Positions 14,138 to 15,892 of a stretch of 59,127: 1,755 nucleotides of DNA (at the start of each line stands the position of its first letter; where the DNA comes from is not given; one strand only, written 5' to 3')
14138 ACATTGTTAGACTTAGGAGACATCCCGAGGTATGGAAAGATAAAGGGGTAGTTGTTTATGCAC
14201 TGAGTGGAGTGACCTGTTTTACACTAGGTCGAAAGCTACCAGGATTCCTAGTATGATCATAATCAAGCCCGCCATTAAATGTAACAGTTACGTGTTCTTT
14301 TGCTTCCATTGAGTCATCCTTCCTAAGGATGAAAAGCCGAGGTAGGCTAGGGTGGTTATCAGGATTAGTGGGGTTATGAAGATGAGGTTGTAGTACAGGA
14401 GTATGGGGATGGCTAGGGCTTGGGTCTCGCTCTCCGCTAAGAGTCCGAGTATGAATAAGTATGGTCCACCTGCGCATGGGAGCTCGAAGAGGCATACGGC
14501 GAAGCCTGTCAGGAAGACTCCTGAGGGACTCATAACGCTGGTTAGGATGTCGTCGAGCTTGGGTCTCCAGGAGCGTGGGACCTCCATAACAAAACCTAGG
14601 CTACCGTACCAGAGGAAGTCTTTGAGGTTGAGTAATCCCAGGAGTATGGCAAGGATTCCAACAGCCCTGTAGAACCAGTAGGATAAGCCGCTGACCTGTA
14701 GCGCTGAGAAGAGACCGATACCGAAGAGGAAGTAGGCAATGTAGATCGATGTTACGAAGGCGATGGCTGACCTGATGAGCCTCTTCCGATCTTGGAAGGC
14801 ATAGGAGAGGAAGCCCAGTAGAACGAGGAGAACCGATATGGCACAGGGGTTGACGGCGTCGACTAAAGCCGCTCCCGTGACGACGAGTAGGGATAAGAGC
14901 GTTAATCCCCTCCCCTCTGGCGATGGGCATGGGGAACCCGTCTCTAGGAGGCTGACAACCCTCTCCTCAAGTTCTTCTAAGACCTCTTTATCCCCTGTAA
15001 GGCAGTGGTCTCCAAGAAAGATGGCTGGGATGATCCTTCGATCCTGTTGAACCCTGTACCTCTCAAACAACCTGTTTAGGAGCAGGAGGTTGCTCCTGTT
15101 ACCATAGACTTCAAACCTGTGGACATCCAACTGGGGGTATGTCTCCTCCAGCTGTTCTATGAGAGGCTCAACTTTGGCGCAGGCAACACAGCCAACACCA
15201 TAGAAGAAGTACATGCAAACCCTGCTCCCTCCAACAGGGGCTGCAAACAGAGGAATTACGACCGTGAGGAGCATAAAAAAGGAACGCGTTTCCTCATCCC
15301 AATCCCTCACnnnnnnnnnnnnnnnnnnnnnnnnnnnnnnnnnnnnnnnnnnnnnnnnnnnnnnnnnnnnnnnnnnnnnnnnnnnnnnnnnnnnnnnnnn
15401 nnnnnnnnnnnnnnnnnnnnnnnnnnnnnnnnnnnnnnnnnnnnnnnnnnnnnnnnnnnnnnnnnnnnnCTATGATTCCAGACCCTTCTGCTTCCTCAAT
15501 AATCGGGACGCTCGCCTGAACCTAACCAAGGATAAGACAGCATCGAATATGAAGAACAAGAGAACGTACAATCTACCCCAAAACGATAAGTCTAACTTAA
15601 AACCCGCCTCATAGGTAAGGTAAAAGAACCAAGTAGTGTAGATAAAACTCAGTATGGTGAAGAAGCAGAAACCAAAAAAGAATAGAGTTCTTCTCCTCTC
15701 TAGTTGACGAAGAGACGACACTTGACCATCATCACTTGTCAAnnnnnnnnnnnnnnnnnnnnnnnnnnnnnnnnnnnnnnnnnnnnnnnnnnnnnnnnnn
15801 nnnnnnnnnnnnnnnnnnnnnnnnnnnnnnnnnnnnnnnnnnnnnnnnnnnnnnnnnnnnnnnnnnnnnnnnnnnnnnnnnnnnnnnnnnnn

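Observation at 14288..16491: Candidate archaeocin (halocin C8-like) cluster: 18-Cys secreted precursor + 2-TM protein + thioredoxin-DsbD fusion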

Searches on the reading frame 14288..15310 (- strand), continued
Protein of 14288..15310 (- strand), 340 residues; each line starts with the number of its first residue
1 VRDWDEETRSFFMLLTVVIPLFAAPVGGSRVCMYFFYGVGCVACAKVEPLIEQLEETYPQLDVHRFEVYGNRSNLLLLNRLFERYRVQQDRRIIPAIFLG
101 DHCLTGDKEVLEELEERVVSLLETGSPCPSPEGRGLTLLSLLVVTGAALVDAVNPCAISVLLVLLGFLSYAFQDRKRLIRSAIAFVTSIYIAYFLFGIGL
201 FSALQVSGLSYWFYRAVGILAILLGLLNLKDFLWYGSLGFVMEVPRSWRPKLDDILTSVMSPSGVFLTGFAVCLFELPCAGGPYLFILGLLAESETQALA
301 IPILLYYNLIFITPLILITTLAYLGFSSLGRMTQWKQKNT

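Call 54: find_encoding_contigs(protein=P0053, flank=5000, max_places=1)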
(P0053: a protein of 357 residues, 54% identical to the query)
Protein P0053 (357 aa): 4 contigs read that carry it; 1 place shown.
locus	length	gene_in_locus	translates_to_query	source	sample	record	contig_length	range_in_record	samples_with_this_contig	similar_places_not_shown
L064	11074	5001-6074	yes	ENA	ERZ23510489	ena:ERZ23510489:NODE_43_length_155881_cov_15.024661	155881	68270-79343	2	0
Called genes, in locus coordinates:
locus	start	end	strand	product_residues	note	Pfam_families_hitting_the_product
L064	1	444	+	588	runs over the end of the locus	PF02463:SMC_N, PF00005:ABC_tran, PF13304:AAA_21 (faint), PF02463:SMC_N (weak), PF00005:ABC_tran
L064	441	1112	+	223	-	PF07314:Lit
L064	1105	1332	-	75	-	PF01037:AsnC_trans_reg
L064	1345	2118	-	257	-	PF08704:GCD14, PF01209:Ubie_methyltran, PF13847:Methyltransf_31, PF08241:Methyltransf_11, PF13649:Methyltransf_25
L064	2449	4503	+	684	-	PF09826:Beta_propel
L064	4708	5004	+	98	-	PF02001:DUF134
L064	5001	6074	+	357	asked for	PF11139:SfLAP (weak)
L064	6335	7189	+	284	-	PF11611:DUF4352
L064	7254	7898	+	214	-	PF01914:MarC, PF01810:LysE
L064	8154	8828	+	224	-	-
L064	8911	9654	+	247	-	PF00142:Fer4_NifH (weak), PF01656:CbiA, PF02374:ArsA_ATPase, PF06564:CBP_BcsQ, PF09140:MipZ, PF10609:ParA, PF13614:AAA_31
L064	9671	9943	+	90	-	-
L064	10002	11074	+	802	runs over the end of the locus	PF00133:tRNA-synt_1, PF09334:tRNA-synt_1g, PF13603:tRNA-synt_1_2 (weak), PF01406:tRNA-synt_1e (weak), PF09334:tRNA-synt_1g (weak), PF08264:Anticodon_1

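Call 77: search_solved_structures(query=A3, max_evalue=1)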
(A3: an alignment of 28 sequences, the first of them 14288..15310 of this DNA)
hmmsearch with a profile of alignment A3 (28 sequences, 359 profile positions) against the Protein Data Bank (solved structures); distinct sequences matched with E-value up to 1: 41.
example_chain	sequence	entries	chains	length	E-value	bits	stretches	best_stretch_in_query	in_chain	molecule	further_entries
1bed_A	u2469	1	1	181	0.0058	19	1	27-94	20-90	DSBA OXIDOREDUCTASE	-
2n5a_A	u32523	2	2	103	0.0068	18.8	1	17-64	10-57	Thioredoxin-1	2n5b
3f3q_A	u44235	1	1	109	0.0072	18.7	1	12-64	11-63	Thioredoxin-1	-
2ijy_A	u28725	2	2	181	0.012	18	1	27-94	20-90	Thiol:disulfide interchange protein dsbA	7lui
2i9h_A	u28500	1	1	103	0.012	18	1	18-64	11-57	Thioredoxin I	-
4dvc_A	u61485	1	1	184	0.015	17.7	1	26-94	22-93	Thiol:disulfide interchange protein DsbA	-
8t4c_A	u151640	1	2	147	0.019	17.4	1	21-90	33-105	Thioredoxin oxidoreductase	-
3gnj_A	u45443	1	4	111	0.042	16.2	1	17-56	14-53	Thioredoxin domain protein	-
2ht9_A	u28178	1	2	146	0.049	16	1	15-104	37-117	Glutaredoxin-2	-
2fls_A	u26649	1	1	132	0.052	15.9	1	18-104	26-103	Glutaredoxin-2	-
2cq9_A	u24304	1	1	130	0.055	15.8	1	19-104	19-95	GLRX2 protein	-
8xyw_A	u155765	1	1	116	0.059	15.7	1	20-63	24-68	De novo designed Trx-3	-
6zmu_A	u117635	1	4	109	0.09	15.1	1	17-70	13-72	Thioredoxin-1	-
2l6c_A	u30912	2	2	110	0.12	14.7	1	26-61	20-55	Thioredoxin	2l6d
2oe0_A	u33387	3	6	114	0.21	13.9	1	9-64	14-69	Thioredoxin-3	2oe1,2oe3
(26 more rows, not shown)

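Call 82: predict_structure(alignment_id=A3)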
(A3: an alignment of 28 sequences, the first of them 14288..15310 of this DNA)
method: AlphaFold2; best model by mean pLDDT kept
length: 340 residues; sequences in the alignment: 28
mean_pLDDT: 75.8   pTM: 0.54
mean pLDDT of the five models: 75.8, 75.5, 75.5, 71.2, 68.3
residues with pLDDT >= 90: 85; 70-90: 146; 50-70: 90; < 50: 19
segments of 3 or more residues with pLDDT < 50: 20-27, 237-243
pLDDT, mean of each block of 10 residues (from residue 1): 62 60 54 97 98 97 96 88 92 96 97 97 89 59 72 73 77 78 79 74 61 65 66 48 62 76 76 66 59 58 78 82 76 72
secondary structure, 60 per line:
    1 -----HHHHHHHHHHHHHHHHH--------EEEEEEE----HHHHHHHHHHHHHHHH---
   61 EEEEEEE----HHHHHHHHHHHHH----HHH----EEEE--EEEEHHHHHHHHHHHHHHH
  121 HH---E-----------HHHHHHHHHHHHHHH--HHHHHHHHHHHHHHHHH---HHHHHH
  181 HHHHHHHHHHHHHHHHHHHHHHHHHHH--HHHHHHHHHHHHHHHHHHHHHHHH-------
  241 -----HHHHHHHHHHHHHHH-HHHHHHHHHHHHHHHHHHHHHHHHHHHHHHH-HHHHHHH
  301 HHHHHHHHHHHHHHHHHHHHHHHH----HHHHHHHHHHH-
elements in order: H6-22 E31-37 H42-57 E61-67 H72-84 E96-99 E102-105 H106-122 H138-152 H155-171 H175-207 H210-233 H246-260 H262-292 H294-324 H329-339

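Call 85: fold_search(model_id=the predicted structure, library=pdb)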
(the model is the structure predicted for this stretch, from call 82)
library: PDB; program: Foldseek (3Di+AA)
matches with E <= 10: 845; with E <= 0.001: 0
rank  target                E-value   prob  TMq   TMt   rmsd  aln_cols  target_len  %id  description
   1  6ibl_B                2.6e-03  0.93  0.20  0.18  27.0       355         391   14  ACTIVATED TURKEY BETA1 ADRENOCEPTOR WITH BOUND AGONIST FORMOTEROL AND NANOBODY Nb80 (released 2019-01-09)
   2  7vql                  3.9e-03  1.00  0.22  0.58   3.4       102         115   14  de novo designed based on 1r26 (released 2022-06-08)
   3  7vqv                  4.8e-03  1.00  0.21  0.58   3.3       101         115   15  de novo design based on 1r26 (released 2022-06-08)
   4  2e0q                  5.0e-03  1.00  0.21  0.63  12.1       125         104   22  Crystal structure of K53E thioredoxin from Sulfolobus tokodaii strain7 (released 2007-10-02)
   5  3pin_A                5.3e-03  1.00  0.20  0.60   3.5        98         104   14  Crystal structure of Mxr1 from Saccharomyces cerevisiae in complex with Trx2 (released 2011-02-23)
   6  3hhv                  5.5e-03  1.00  0.21  0.64   3.2       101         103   24  The crystal structure of the Thioredoxin A2 from Sulfolobus solfataricus (released 2009-10-27)
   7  7aoo_D                5.5e-03  1.00  0.21  0.39   6.2       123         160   14  Plasmoredoxin, a redox-active protein unique for malaria parasites (released 2022-04-13)
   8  7vu4                  5.8e-03  1.00  0.20  0.51   4.1       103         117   16  de novo design based on 1r26 (released 2022-06-08)
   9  7aoo_B                5.8e-03  1.00  0.21  0.38   6.2       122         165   14  Plasmoredoxin, a redox-active protein unique for malaria parasites (released 2022-04-13)
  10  3uiw_B                6.8e-03  1.00  0.23  0.60   4.0       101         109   18  Zebrafish Grx2 (APO) (released 2013-03-27)
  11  6x0b_A                7.6e-03  1.00  0.21  0.56  12.4       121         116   16  Crystal Structure of Thioredoxin NaTrxh from Nicotiana alata (released 2020-07-22)
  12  3gnj_D                7.9e-03  1.00  0.21  0.58   3.5       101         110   24  The crystal structure of a thioredoxin-related protein from Desulfitobacterium hafniense DCB (released 2009-05-12)
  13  3uiw_A                8.4e-03  1.00  0.22  0.59   3.8        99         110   19  Zebrafish Grx2 (APO) (released 2013-03-27)
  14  6esx_B                8.8e-03  1.00  0.20  0.52   4.1       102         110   22  Caulobacter crescentus Trx1 (released 2018-01-31)
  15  1r26                  8.8e-03  1.00  0.20  0.52  13.6       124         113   13  Crystal structure of thioredoxin from Trypanosoma brucei brucei (released 2003-12-09)
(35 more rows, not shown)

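Call 93: search_protein_families(library=padloc, proteins=[window:14288-15310:-], max_evalue=0.1)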
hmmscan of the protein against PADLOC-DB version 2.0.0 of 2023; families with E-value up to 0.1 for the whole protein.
window:14288-15310:- (340 aa): 0 families

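Call 94: search_protein_families(library=phrogs, proteins=[window:14288-15310:-], max_evalue=0.1)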
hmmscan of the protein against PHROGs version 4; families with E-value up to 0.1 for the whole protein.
window:14288-15310:- (340 aa): 0 families

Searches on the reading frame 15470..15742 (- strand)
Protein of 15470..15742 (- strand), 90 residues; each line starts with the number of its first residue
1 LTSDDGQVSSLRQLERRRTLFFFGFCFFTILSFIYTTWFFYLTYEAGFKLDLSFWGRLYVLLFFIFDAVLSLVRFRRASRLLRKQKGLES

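Call 4: search_protein_families(library=pfam, proteins=[window:15470-15742:-], max_evalue=1)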
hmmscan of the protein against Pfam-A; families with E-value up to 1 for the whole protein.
window:15470-15742:- (90 aa): 0 families

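Call 5: search_protein_families(library=ncbifam, proteins=[window:15470-15742:-], max_evalue=1)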
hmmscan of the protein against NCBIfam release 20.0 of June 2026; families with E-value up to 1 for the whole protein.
window:15470-15742:- (90 aa): 4 families
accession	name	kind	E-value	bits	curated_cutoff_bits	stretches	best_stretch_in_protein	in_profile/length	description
NF045996.1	MAG0920_fam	subfamily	0.0035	16.8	43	1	20-87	64-131/232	MAG0920 family protein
NF047839.1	PspM_Rv2743c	equivalog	0.075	12.9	80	1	13-81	5-71/220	phage shock envelope stress response protein PspM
TIGR01006.1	polys_exp_MPA1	subfamily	0.22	10.9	296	1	11-47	14-50/226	CspC family polysaccharide chain length determinant protein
NF041560.1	T6SS_Burk_ExIF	subfamily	0.43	10.2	90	1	19-81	131-194/234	putative type VI secretion system effector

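Call 93: search_protein_families(library=padloc, proteins=[window:15470-15742:-], max_evalue=0.1)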
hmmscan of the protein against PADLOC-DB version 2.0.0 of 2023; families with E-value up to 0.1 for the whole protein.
window:15470-15742:- (90 aa): 0 families

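Call 94: search_protein_families(library=phrogs, proteins=[window:15470-15742:-], max_evalue=0.1)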
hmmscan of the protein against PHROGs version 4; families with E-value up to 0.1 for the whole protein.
window:15470-15742:- (90 aa): 0 families
